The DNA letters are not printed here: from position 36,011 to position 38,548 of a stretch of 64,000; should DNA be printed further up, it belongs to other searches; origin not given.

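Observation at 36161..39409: Hef/FANCM-like DEAH helicase lacking a nuclease domain, followed by a small Hjc-like nuclease and a DUF99 (EndoV-like) protein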

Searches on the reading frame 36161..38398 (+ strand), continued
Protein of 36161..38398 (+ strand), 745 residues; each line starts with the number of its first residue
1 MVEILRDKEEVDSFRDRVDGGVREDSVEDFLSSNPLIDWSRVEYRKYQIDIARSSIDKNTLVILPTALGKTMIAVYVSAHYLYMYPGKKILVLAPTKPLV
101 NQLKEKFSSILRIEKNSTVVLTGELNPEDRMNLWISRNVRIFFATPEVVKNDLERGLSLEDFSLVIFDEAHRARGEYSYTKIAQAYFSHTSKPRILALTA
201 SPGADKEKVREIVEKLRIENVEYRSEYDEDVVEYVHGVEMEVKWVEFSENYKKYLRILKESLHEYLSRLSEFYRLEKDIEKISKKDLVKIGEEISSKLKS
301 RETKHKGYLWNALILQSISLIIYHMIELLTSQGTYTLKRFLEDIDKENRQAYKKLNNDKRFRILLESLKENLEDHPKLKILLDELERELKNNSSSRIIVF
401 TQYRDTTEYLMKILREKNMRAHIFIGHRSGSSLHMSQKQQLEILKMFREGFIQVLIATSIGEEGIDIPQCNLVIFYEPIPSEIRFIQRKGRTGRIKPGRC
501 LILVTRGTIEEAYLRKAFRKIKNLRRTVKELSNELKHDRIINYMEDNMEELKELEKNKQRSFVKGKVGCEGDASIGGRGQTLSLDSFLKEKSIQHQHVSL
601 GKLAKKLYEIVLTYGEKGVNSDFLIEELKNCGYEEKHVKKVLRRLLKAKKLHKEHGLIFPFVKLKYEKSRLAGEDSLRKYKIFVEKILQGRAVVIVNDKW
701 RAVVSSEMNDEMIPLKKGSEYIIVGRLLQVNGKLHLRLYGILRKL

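Call 10: find_homologous_proteins(query=window:36161-38398:+, max_evalue=1e-20)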
Query window:36161-38398:+ (745 aa): 4208 proteins with E <= 1e-20 among 8000 candidates; the best 120 are listed.
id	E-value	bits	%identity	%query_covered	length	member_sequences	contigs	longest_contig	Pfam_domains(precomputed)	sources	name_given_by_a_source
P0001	0.0e+0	1601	99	99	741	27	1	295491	PF00270.36,PF21210.4,PF00271.38,PF04851.22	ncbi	ncbi:MAG: helicase-related protein [Nitrososphaerota archaeon]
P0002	7.4e-226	770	51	95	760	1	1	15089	PF00270.36,PF21210.4,PF00271.38,PF04851.22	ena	-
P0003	3.1e-224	765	51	96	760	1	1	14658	PF00270.36,PF21210.4,PF00271.38,PF04851.22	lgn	-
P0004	6.2e-221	754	48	97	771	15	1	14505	PF00270.36,PF21210.4,PF00271.38,PF04851.22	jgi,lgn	jgi:Fanconi anemia group M protein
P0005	4.3e-213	728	47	99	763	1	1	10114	PF00270.36,PF21210.4,PF00271.38,PF04851.22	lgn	-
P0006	2.9e-210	719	48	96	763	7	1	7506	PF00270.36,PF21210.4,PF00271.38,PF04851.22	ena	-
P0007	5.8e-209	714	47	96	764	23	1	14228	PF00270.36,PF21210.4,PF00271.38,PF04851.22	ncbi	ncbi:MAG: helicase-related protein [Nitrososphaerota archaeon]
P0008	2.7e-195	669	45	96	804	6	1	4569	PF00270.36,PF21210.4,PF00271.38,PF22590.3,PF04851.22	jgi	-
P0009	7.4e-191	654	43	95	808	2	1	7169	PF00270.36,PF21210.4,PF00271.38,PF22590.3,PF04851.22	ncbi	ncbi:MAG: helicase-related protein [Nitrososphaerota archaeon]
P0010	4.4e-188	645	44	95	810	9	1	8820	PF00270.36,PF21210.4,PF00271.38,PF22590.3,PF04851.22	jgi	-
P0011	1.9e-186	640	43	97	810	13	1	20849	PF00270.36,PF21210.4,PF00271.38,PF04851.22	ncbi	ncbi:MAG: helicase-related protein [Nitrososphaerota archaeon]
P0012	7.2e-186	638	43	99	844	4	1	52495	PF00270.36,PF21210.4,PF00271.38,PF04851.22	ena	-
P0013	6.0e-183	628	42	95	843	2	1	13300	PF00270.36,PF21210.4,PF00271.38,PF04851.22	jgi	jgi:Fanconi anemia group M protein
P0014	4.1e-182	625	49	72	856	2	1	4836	PF00270.36,PF21210.4,PF00271.38,PF04851.22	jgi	jgi:Fanconi anemia group M protein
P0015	1.0e-181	624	44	96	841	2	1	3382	PF00270.36,PF21210.4,PF00271.38,PF04851.22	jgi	jgi:Fanconi anemia group M protein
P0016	4.0e-181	622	40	100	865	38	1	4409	PF00270.36,PF21210.4,PF00271.38,PF04851.22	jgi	jgi:ERCC4-related helicase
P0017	8.9e-181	621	43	100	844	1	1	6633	PF00270.36,PF21210.4,PF00271.38,PF04851.22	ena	-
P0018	2.9e-180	619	43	97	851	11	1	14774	PF00270.36,PF21210.4,PF00271.38,PF04851.22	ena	-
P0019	4.5e-179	615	42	96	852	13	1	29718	PF00270.36,PF21210.4,PF00271.38,PF04851.22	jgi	jgi:Fanconi anemia group M protein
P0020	7.7e-179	615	43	96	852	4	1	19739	PF00270.36,PF21210.4,PF00271.38,PF04851.22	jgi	jgi:Fanconi anemia group M protein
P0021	1.5e-175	604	49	69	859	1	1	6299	PF00270.36,PF21210.4,PF00271.38,PF04851.22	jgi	jgi:ERCC4-related helicase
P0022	1.8e-172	594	43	97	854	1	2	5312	PF00270.36,PF21210.4,PF00271.38,PF04851.22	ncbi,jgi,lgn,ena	-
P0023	7.6e-169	582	52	69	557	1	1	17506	PF00270.36,PF00176.30,PF21210.4,PF00271.38,PF04851.22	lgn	-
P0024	2.4e-161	557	50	68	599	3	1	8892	PF00270.36,PF21210.4,PF00271.38,PF22590.3,PF04851.22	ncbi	ncbi:MAG: hypothetical protein B6U65_04215, partial [Candidatus Wolframiiraptor sp. EX4484-121]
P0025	4.4e-161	556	42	96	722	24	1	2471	PF00270.36,PF21210.4,PF00271.38,PF04851.22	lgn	-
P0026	1.3e-147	511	40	95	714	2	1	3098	PF00270.36,PF21210.4,PF00271.38,PF04851.22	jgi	jgi:Fanconi anemia group M protein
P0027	1.6e-147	511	40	95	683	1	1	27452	PF00270.36,PF21210.4,PF00271.38,PF04851.22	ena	-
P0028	2.0e-147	511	41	96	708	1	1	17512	PF00270.36,PF21210.4,PF00271.38,PF04851.22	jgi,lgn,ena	-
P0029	4.3e-146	506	38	97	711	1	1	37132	PF00270.36,PF21210.4,PF00271.38,PF04851.22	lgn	-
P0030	7.6e-145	502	40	95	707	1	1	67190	PF00270.36,PF21210.4,PF00271.38,PF04851.22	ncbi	-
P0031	2.3e-144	501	39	96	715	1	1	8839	PF00270.36,PF21210.4,PF00271.38,PF04851.22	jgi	jgi:Fanconi anemia group M protein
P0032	2.9e-144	500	40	95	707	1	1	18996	PF00270.36,PF21210.4,PF00271.38,PF04851.22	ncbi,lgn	-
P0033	9.0e-144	499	40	96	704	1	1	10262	PF00270.36,PF21210.4,PF00271.38,PF04851.22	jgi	jgi:Fanconi anemia group M protein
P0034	1.2e-142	495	40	95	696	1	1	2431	PF00270.36,PF21210.4,PF00271.38,PF04851.22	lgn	-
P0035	1.3e-142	495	40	95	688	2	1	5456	PF00270.36,PF21210.4,PF00271.38,PF04851.22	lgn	-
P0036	1.4e-141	492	40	95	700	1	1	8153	PF00270.36,PF21210.4,PF00271.38,PF04851.22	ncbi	-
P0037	8.7e-141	489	40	95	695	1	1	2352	PF00270.36,PF21210.4,PF00271.38,PF04851.22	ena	-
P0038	9.2e-141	489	39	95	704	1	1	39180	PF00270.36,PF21210.4,PF00271.38,PF04851.22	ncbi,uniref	ncbi:MAG: helicase-related protein [Candidatus Hadarchaeum sp.]|uniref:helicase-related protein n=1 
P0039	4.2e-140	487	39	95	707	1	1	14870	PF00270.36,PF21210.4,PF00271.38,PF04851.22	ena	-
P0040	4.3e-140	487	40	95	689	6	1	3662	PF00270.36,PF21210.4,PF00271.38,PF04851.22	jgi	jgi:Fanconi anemia group M protein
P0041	1.5e-139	485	39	96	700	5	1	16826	PF00270.36,PF21210.4,PF00271.38,PF04851.22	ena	-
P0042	4.2e-139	483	38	96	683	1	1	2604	PF00270.36,PF21210.4,PF00271.38,PF22590.3,PF04851.22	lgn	-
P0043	1.0e-138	482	39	95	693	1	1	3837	PF00270.36,PF21210.4,PF00271.38,PF04851.22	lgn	-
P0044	1.1e-138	482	39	95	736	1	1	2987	PF00270.36,PF21210.4,PF00271.38,PF04851.22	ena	-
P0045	1.2e-138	482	38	96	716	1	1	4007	PF00270.36,PF21210.4,PF18766.8,PF00271.38,PF04851.22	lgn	-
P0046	5.5e-138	480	39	95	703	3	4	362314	PF00270.36,PF21210.4,PF00271.38,PF04851.22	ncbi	ncbi:MAG: helicase-related protein [Candidatus Hadarchaeum sp.]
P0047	1.1e-137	479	38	95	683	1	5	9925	PF00270.36,PF21210.4,PF00271.38,PF22590.3,PF04851.22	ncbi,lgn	ncbi:MAG: helicase-related protein [Nitrososphaerales archaeon]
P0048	1.4e-137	478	47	67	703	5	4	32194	PF00270.36,PF21210.4,PF00271.38,PF04851.22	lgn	-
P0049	1.4e-137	478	39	95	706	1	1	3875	PF00270.36,PF21210.4,PF00271.38,PF04851.22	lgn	-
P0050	4.0e-137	477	37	95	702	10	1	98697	PF00270.36,PF21210.4,PF00271.38,PF04851.22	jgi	-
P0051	5.2e-137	476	40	90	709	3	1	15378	PF00270.36,PF21210.4,PF00271.38,PF04851.22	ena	-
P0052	5.6e-137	476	37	96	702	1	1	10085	PF00270.36,PF21210.4,PF00271.38,PF04851.22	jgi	-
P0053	7.2e-137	476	39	90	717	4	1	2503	PF00270.36,PF21210.4,PF00271.38,PF04851.22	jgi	-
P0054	8.0e-137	476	38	95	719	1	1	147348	PF00270.36,PF21210.4,PF00271.38,PF04851.22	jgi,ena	-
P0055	2.3e-136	474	38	96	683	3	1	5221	PF00270.36,PF21210.4,PF00271.38,PF22590.3,PF04851.22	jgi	-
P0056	3.9e-136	474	38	96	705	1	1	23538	PF00270.36,PF21210.4,PF00271.38,PF04851.22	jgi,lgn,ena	-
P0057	4.6e-136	473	39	95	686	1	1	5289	PF00270.36,PF21210.4,PF00271.38,PF04851.22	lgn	-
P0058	6.4e-136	473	37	95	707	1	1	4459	PF00270.36,PF21210.4,PF00271.38,PF04851.22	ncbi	ncbi:MAG: helicase-related protein [Candidatus Bathyarchaeia archaeon]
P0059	8.1e-136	472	38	96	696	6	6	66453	PF00270.36,PF21210.4,PF00271.38,PF04851.22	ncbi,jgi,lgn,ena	-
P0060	9.3e-136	472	38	95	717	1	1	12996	PF00270.36,PF21210.4,PF00271.38,PF04851.22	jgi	-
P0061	9.9e-136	472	38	96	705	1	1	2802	PF00270.36,PF21210.4,PF00271.38,PF04851.22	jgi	jgi:Fanconi anemia group M protein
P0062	1.1e-135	472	38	95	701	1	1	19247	PF00270.36,PF21210.4,PF00271.38,PF04851.22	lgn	-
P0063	1.8e-135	471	39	90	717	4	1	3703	PF00270.36,PF21210.4,PF18766.8,PF00271.38,PF04851.22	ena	-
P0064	1.9e-135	471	39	95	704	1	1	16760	PF00270.36,PF21210.4,PF00271.38,PF04851.22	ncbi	ncbi:MAG: helicase-related protein [Candidatus Hadarchaeaceae archaeon]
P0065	2.9e-135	471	38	96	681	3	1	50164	PF00270.36,PF21210.4,PF00271.38,PF04851.22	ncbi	-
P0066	3.4e-135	470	38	94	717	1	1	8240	PF00270.36,PF21210.4,PF00271.38,PF04851.22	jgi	jgi:Fanconi anemia group M protein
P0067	4.2e-135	470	39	96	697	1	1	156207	PF00270.36,PF21210.4,PF00271.38,PF04851.22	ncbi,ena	-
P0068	5.2e-135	470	37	95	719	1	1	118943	PF00270.36,PF21210.4,PF00271.38,PF04851.22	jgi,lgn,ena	-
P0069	5.5e-135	470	39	95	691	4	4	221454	PF00270.36,PF21210.4,PF00271.38,PF04851.22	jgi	-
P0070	5.6e-135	470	40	95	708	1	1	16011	PF00270.36,PF21210.4,PF00271.38,PF04851.22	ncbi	-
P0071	9.2e-135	469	40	90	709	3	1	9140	PF00270.36,PF21210.4,PF00271.38,PF04851.22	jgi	-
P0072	1.9e-134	468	38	95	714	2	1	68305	PF00270.36,PF21210.4,PF00271.38,PF04851.22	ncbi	ncbi:MAG: helicase-related protein [Candidatus Bathyarchaeia archaeon]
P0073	2.4e-134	468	39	90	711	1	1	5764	PF00270.36,PF21210.4,PF00271.38,PF04851.22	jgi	jgi:Fanconi anemia group M protein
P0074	4.0e-134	467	38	90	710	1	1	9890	PF00270.36,PF21210.4,PF00271.38,PF04851.22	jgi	-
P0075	4.3e-134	467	38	96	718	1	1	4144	PF00270.36,PF21210.4,PF00271.38,PF04851.22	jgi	jgi:Fanconi anemia group M protein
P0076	5.2e-134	466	39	91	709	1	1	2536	PF00270.36,PF21210.4,PF00271.38,PF04851.22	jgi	-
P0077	5.6e-134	466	39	95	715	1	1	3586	PF00270.36,PF21210.4,PF00271.38,PF04851.22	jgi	-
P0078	6.6e-134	466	38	95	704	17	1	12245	PF00270.36,PF21210.4,PF00271.38,PF04851.22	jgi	-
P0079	8.3e-134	466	38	95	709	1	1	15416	PF00270.36,PF21210.4,PF00271.38,PF04851.22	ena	-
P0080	9.6e-134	466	39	89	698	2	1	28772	PF00270.36,PF21210.4,PF00271.38,PF04851.22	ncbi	-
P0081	1.1e-133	465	39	91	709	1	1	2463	PF00270.36,PF21210.4,PF00271.38,PF04851.22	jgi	-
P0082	1.4e-133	465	39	90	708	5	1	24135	PF00270.36,PF21210.4,PF00271.38,PF22590.3,PF04851.22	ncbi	-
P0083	1.7e-133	465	37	94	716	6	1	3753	PF00270.36,PF21210.4,PF00271.38,PF04851.22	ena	-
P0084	1.9e-133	465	39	95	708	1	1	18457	PF00270.36,PF21210.4,PF00271.38,PF04851.22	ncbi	ncbi:MAG: helicase-related protein [Methanobacteriota archaeon]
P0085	2.0e-133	465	37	96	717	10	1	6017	PF00270.36,PF21210.4,PF00271.38,PF04851.22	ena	-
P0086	2.6e-133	464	47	68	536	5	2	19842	PF00270.36,PF21210.4,PF00271.38,PF04851.22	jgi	jgi:Fanconi anemia group M protein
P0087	3.3e-133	464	37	95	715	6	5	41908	PF00270.36,PF21210.4,PF00271.38,PF04851.22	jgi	-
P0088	3.8e-133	464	39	90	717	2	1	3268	PF00270.36,PF21210.4,PF00271.38,PF04851.22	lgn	-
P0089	6.9e-133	463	38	93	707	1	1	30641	PF00270.36,PF21210.4,PF00271.38,PF04851.22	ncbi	-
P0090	7.1e-133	463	38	90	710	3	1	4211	PF00270.36,PF21210.4,PF18766.8,PF00271.38,PF04851.22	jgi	-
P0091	7.7e-133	463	39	90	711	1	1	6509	PF00270.36,PF21210.4,PF00271.38,PF04851.22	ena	-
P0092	8.0e-133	463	38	96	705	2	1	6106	PF00270.36,PF21210.4,PF00271.38,PF04851.22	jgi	-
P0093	1.1e-132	462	39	90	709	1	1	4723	PF00270.36,PF21210.4,PF00271.38,PF04851.22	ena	-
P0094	1.4e-132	462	38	95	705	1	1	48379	PF00270.36,PF21210.4,PF00271.38,PF04851.22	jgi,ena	-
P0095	1.7e-132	462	37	96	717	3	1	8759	PF00270.36,PF21210.4,PF18766.8,PF00271.38,PF04851.22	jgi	-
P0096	1.8e-132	461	38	96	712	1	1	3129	PF00270.36,PF21210.4,PF00271.38,PF04851.22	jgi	jgi:Fanconi anemia group M protein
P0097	2.4e-132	461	37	94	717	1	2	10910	PF00270.36,PF21210.4,PF00271.38,PF04851.22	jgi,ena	-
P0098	2.4e-132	461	36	94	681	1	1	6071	PF00270.36,PF21210.4,PF00271.38,PF04851.22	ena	-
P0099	4.5e-132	460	37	90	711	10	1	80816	PF00270.36,PF21210.4,PF18766.8,PF00271.38,PF04851.22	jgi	-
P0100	4.8e-132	460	38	97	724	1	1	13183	PF00270.36,PF21210.4,PF00271.38,PF04851.22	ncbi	ncbi:helicase-related protein [[Eubacterium] cellulosolvens]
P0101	4.9e-132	460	39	91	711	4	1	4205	PF00270.36,PF21210.4,PF00271.38,PF04851.22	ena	-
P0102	5.1e-132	460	36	95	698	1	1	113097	PF00270.36,PF21210.4,PF00271.38,PF04851.22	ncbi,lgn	ncbi:MAG: helicase-related protein [Candidatus Hadarchaeales archaeon]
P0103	6.7e-132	460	37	95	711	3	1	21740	PF00270.36,PF21210.4,PF00271.38,PF04851.22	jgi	-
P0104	7.7e-132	459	38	95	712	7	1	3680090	PF00270.36,PF21210.4,PF00271.38,PF04851.22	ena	-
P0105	7.8e-132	459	46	68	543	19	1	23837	PF00270.36,PF21210.4,PF00271.38,PF04851.22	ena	-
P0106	9.5e-132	459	38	97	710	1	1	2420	PF00270.36,PF21210.4,PF00271.38,PF04851.22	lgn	-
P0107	1.1e-131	459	39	90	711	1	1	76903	PF00270.36,PF21210.4,PF00271.38,PF04851.22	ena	-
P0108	1.1e-131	459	37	94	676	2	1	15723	PF00270.36,PF21210.4,PF00271.38,PF04851.22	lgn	-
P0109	1.2e-131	459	37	97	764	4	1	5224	PF00270.36,PF21210.4,PF00271.38,PF04851.22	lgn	-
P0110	1.2e-131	459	38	90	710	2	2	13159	PF00270.36,PF21210.4,PF18766.8,PF00271.38,PF04851.22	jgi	-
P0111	1.3e-131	459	36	96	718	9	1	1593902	PF00270.36,PF21210.4,PF00271.38,PF04851.22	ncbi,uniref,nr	ncbi:helicase-related protein [Conexivisphaera calida]|uniref:ATP-dependent RNA helicase homolog eIF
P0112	1.4e-131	458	37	95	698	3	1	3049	PF00270.36,PF21210.4,PF00271.38,PF04851.22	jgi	-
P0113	1.5e-131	458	39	90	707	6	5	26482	PF00270.36,PF21210.4,PF00271.38,PF04851.22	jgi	jgi:ERCC4-related helicase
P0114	1.6e-131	458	37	95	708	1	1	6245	PF00270.36,PF21210.4,PF00271.38,PF04851.22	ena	-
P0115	1.8e-131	458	38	94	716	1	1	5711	PF00270.36,PF21210.4,PF00271.38,PF04851.22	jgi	-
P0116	1.8e-131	458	37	95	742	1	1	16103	PF00270.36,PF21210.4,PF00271.38,PF04851.22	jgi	jgi:ERCC4-related helicase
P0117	2.0e-131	458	40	90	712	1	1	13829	PF00270.36,PF21210.4,PF00271.38,PF04851.22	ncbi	-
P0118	2.3e-131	458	37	95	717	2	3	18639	PF00270.36,PF21210.4,PF00271.38,PF04851.22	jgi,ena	-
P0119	2.3e-131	458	38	91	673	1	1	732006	PF00270.36,PF21210.4,PF00271.38,PF04851.22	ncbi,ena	-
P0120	2.4e-131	458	38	95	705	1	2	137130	PF00270.36,PF21210.4,PF00271.38,PF04851.22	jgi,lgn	-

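Call 43: find_encoding_contigs(protein=P0002, flank=5000, max_places=1)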
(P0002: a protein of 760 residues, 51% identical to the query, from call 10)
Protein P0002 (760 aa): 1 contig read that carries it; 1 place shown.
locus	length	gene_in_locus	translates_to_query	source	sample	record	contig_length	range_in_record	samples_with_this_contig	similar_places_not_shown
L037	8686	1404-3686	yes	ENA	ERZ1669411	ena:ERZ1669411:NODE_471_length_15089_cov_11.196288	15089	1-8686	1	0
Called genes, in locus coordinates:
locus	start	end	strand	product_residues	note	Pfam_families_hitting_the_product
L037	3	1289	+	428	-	?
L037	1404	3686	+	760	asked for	PF00270:DEAD, PF04851:ResIII, PF21210:RNA_helicase_helical, PF00271:Helicase_C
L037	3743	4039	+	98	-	PF01870:Hjc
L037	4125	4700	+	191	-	PF01949:Endo_dU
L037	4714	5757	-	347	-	PF00483:NTP_transferase, PF12804:NTP_transf_3, PF25084:LbH_EIF2B, PF00132:Hexapep (faint), PF25087:GMPPB_C, PF24894:Hexapep_GlmU (weak)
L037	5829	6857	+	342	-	PF00590:TP_methylase, PF04010:DUF357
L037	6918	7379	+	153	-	PF01467:CTP_transf_like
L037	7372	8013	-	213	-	PF13545:HTH_Crp_2 (weak), PF01982:CTP-dep_RFKase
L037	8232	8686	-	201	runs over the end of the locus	PF00227:Proteasome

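Call 44: find_encoding_contigs(protein=P0012, flank=5000, max_places=1)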
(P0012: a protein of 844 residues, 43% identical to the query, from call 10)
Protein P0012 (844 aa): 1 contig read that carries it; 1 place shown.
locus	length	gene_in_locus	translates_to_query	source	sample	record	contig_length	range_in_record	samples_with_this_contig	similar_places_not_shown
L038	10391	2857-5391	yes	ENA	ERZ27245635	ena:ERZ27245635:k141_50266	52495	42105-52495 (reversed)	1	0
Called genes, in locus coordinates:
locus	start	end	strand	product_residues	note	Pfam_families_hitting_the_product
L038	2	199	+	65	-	?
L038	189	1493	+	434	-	PF02366:PMT, PF13231:PMT_2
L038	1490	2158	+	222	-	-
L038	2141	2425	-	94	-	-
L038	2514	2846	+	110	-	-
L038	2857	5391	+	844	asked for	PF00270:DEAD, PF04851:ResIII, PF21210:RNA_helicase_helical, PF00271:Helicase_C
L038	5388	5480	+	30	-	-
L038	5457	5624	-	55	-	-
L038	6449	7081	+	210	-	PF01791:DeoC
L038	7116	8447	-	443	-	PF00291:PALP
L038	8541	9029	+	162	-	PF02195:ParB_N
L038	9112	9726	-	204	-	PF00081:Sod_Fe_N, PF02777:Sod_Fe_C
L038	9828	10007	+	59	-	-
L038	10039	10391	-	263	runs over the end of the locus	PF00106:adh_short, PF08659:KR, PF13561:adh_short_C2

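Call 45: find_encoding_contigs(protein=P0111, flank=5000, max_places=1)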
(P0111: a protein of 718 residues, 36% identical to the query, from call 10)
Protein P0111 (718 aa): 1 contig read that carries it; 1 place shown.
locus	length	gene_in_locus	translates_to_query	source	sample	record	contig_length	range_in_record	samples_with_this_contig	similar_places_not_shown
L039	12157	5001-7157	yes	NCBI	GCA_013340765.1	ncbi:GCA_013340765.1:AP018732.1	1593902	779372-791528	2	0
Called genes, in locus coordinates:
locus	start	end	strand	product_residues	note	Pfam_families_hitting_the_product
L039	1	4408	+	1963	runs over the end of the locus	PF18998:Flg_new_2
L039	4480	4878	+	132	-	PF07883:Cupin_2, PF05899:Cupin_3 (weak)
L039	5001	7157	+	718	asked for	PF00270:DEAD, PF04851:ResIII, PF21210:RNA_helicase_helical, PF00271:Helicase_C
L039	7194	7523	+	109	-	-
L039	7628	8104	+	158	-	-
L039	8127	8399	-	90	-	-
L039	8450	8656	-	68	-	-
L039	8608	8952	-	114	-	-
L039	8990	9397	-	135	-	PF03358:FMN_red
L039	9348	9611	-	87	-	PF03358:FMN_red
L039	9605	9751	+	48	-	-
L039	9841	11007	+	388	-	PF00149:Metallophos, PF12850:Metallophos_2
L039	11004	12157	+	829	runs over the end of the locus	PF00005:ABC_tran (faint), PF02463:SMC_N, PF13175:AAA_15, PF13304:AAA_21 (weak), PF13476:AAA_23, PF13555:AAA_29 (weak), PF13304:AAA_21 (weak), PF13558:SbcC_Walker_B (weak), +2 more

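Call 48: find_encoding_contigs(protein=P0046, flank=4000, max_places=1)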
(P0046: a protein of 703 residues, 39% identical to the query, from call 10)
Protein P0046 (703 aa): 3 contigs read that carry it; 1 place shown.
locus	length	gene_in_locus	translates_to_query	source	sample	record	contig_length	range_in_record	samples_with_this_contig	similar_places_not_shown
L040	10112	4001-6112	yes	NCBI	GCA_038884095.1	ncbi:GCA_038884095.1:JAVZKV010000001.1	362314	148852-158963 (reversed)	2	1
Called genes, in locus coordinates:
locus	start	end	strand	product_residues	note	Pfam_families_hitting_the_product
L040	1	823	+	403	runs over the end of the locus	PF00999:Na_H_Exchanger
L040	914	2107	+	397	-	PF13191:AAA_16, PF13401:AAA_22, PF22703:Cdc6_lid, PF09079:WHD_Cdc6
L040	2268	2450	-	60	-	-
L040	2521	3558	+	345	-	PF00291:PALP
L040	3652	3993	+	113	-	-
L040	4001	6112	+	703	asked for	PF00270:DEAD, PF04851:ResIII, PF21210:RNA_helicase_helical, PF00271:Helicase_C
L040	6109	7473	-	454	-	PF01266:DAO (faint), PF01593:Amino_oxidase (faint), PF03486:HI0933_like (faint), PF07992:Pyr_redox_2 (faint), PF21688:FAD-depend_C, PF01134:GIDA (weak)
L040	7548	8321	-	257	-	PF00149:Metallophos, PF12850:Metallophos_2 (weak)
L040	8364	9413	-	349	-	PF26356:Pelota_N, PF03464:eRF1_2, PF03465:eRF1_3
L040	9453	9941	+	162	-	PF13527:Acetyltransf_9 (faint), PF13480:Acetyltransf_6 (weak), PF00583:Acetyltransf_1, PF13673:Acetyltransf_10, PF13508:Acetyltransf_7, PF08445:FR47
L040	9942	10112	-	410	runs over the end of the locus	PF01751:Toprim (weak), PF13662:Toprim_4, PF13155:Toprim_2 (weak)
